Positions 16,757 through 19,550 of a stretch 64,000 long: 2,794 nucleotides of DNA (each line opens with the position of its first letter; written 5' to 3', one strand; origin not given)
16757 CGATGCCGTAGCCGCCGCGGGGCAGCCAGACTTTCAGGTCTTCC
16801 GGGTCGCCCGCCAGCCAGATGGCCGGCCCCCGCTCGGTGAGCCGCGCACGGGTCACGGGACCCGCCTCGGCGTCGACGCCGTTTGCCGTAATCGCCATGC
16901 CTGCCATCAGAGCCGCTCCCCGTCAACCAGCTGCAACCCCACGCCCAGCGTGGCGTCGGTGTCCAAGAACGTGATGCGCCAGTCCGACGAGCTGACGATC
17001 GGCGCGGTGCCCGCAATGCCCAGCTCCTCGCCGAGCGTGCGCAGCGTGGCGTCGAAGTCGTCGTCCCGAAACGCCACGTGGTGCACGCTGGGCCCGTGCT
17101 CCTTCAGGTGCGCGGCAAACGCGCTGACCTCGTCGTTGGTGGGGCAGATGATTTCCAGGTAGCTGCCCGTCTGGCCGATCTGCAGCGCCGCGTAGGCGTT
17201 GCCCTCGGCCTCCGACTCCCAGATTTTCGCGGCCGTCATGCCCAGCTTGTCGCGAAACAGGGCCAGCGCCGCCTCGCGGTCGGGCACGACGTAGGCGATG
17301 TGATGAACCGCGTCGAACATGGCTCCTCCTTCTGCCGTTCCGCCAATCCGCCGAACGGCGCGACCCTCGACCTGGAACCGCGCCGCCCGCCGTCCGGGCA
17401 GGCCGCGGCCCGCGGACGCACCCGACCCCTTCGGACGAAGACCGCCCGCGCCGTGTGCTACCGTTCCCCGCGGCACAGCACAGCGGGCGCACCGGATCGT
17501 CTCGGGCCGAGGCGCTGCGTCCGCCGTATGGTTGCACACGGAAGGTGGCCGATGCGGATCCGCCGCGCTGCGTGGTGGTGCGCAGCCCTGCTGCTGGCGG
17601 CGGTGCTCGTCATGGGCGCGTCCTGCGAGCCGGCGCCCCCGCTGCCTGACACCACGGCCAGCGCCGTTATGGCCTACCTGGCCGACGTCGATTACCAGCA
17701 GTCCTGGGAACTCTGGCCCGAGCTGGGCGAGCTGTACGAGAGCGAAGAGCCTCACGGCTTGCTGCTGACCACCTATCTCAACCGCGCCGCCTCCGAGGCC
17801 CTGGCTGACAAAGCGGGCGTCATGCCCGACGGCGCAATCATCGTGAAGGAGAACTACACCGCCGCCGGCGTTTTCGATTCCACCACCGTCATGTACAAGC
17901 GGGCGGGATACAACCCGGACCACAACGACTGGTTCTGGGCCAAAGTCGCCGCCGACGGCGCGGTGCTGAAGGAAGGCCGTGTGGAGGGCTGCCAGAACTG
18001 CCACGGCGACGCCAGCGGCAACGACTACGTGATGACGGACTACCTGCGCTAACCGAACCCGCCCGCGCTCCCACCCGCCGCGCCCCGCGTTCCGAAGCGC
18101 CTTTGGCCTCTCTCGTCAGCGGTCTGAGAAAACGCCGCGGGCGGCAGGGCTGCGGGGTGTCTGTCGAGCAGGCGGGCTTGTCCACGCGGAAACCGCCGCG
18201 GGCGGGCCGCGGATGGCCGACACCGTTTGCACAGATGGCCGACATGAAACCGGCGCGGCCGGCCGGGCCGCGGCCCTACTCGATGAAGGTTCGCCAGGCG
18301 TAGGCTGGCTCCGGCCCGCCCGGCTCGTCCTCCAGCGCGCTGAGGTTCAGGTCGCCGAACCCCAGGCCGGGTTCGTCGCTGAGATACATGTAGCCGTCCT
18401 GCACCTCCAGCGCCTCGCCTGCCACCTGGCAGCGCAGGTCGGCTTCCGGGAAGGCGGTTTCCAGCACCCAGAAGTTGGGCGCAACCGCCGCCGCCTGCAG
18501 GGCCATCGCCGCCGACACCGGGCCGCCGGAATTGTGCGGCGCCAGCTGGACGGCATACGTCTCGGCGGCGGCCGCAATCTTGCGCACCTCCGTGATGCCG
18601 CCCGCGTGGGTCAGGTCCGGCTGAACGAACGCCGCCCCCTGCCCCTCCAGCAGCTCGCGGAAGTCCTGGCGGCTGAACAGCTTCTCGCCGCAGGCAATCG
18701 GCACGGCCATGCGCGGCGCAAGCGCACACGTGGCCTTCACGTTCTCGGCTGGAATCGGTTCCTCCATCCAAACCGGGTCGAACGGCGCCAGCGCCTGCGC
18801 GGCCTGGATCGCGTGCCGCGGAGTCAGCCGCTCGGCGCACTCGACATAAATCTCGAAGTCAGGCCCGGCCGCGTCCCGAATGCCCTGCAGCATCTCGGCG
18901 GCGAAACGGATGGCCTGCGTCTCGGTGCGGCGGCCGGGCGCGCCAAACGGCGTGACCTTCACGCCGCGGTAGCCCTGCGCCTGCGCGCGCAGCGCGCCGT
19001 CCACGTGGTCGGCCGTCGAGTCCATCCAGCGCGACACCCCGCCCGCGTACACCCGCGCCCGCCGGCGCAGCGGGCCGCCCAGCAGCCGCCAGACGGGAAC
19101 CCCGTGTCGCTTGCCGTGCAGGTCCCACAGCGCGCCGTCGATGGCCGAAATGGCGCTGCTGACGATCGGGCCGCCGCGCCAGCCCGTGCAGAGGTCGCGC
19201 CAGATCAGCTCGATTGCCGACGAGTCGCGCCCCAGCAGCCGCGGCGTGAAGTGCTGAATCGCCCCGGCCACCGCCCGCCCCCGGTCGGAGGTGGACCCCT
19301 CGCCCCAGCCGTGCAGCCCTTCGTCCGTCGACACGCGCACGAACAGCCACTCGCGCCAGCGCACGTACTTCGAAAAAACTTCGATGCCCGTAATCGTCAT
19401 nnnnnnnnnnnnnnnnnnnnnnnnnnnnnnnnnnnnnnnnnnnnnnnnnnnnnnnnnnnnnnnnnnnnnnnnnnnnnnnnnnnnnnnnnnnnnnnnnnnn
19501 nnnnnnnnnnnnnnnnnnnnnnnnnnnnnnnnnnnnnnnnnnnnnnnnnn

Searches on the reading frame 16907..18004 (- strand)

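Call 7: search_protein_families(library=pfam, proteins=[window:16907-18004:-], max_evalue=0.001)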
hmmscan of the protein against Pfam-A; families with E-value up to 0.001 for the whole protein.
window:16907-18004:- (365 aa): 3 families
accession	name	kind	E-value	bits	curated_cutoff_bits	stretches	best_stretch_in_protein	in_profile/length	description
PF13669.12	Glyoxalase_4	-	4.7e-14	53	27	1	234-326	1-88/109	Glyoxalase/Bleomycin resistance protein/Dioxygenase superfamily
PF13468.12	Glyoxalase_3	-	4.7e-08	33.7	25.1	1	234-349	2-122/176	Glyoxalase-like domain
PF00903.31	Glyoxalase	-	4.3e-07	30.8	20.6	1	233-325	2-89/121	Glyoxalase/Bleomycin resistance protein/Dioxygenase superfamily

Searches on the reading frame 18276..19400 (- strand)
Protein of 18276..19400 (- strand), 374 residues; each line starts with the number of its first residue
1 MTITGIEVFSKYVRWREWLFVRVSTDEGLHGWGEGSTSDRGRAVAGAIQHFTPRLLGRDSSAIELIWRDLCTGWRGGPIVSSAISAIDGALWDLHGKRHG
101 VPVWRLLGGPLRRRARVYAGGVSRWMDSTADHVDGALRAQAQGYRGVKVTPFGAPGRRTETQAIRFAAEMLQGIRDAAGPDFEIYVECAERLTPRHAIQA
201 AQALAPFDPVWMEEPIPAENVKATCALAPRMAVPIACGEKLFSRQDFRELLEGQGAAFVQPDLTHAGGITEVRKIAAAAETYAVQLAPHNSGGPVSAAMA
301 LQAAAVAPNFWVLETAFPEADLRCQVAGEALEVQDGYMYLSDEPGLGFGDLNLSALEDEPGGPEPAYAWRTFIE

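Call 7: search_protein_families(library=pfam, proteins=[window:18276-19400:-], max_evalue=0.001)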
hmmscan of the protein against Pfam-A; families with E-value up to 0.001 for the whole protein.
window:18276-19400:- (374 aa): 2 families
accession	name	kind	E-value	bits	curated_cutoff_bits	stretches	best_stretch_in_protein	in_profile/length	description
PF13378.12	MR_MLE_C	-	1.1e-54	185.8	29.4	1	136-348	6-213/219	Enolase C-terminal domain-like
PF02746.21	MR_MLE_N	-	3.7e-18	66.3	22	1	17-108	27-117/117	Mandelate racemase / muconate lactonizing enzyme, N-terminal domain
